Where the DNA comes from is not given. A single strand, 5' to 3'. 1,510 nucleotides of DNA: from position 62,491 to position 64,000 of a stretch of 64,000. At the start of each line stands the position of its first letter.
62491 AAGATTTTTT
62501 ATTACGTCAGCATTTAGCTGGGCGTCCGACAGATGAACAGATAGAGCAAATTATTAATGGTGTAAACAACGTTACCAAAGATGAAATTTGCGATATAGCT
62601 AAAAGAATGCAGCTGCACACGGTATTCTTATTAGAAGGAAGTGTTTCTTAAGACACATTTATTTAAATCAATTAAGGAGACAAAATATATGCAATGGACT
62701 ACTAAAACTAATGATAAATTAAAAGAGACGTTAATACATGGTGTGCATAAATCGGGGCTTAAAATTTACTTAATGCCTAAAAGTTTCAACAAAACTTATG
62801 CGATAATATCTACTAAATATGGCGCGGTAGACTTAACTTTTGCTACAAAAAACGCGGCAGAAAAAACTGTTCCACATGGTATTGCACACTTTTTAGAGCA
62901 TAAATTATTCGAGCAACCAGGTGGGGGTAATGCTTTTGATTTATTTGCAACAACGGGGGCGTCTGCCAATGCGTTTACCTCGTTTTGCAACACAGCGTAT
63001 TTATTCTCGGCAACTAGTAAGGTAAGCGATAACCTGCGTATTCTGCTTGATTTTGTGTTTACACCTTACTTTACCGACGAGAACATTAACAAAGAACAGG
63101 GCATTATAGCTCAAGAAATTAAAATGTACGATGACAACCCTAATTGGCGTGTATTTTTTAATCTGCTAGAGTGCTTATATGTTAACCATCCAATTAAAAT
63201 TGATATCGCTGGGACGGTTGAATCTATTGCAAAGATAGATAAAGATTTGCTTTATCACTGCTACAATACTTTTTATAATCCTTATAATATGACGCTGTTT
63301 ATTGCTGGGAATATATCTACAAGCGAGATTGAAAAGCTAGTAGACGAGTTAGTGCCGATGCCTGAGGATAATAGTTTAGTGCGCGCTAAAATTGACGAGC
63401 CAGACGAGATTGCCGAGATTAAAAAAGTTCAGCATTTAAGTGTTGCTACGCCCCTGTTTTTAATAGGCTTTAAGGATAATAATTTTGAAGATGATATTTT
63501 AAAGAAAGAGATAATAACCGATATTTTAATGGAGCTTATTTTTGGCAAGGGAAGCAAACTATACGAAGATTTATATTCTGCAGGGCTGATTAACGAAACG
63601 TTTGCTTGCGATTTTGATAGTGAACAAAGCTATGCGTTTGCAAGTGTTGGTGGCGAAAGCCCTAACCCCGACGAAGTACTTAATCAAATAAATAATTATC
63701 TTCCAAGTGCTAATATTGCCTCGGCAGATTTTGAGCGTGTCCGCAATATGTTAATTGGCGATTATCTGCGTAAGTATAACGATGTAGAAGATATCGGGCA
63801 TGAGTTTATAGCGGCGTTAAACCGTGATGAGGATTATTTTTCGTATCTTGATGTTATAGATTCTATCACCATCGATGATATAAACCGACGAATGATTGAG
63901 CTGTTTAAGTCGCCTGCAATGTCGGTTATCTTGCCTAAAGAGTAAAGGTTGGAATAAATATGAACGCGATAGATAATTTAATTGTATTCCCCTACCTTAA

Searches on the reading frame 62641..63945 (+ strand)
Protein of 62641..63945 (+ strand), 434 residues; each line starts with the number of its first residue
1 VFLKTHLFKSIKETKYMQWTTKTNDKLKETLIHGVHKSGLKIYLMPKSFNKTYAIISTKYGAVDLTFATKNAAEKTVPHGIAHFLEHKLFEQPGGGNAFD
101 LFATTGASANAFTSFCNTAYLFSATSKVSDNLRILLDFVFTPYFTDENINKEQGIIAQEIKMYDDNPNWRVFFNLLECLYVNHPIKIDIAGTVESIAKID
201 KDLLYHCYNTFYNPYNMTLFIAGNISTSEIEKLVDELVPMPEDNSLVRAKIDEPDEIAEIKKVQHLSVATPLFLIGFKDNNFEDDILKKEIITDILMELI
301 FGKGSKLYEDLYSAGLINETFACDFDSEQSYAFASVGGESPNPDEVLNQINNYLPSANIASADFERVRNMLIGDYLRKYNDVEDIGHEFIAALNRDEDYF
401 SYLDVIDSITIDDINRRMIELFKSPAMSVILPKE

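Call 28: find_encoding_contigs(protein=window:62641-63945:+, flank=10000, max_places=3)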
Protein window:62641-63945:+ (434 aa): no gene with exactly this product is on record in the collection.

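Call 31: find_encoding_contigs(protein=window:62689-63945:+, flank=10000, max_places=3)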
Protein window:62689-63945:+ (418 aa): 1 contig read that carries it; 1 place shown.
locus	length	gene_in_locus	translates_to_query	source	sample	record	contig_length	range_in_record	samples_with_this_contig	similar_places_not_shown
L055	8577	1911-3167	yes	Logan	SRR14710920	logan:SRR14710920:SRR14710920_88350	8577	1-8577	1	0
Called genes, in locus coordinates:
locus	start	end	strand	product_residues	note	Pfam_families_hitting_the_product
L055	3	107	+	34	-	?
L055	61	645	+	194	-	PF02674:Colicin_V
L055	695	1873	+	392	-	PF05193:Peptidase_M16_C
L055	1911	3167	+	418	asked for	PF00675:Peptidase_M16, PF05193:Peptidase_M16_C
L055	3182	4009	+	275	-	PF01790:LGT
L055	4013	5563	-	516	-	PF05362:Lon_C, PF13541:ChlI, PF00158:Sigma54_activat (faint), PF00493:MCM (faint), PF01078:Mg_chelatase, PF07728:AAA_5 (weak), PF13335:Mg_chelatase_C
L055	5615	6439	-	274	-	PF02673:BacA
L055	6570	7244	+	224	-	PF09335:VTT_dom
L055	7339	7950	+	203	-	PF04519:Bactofilin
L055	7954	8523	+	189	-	PF02367:TsaE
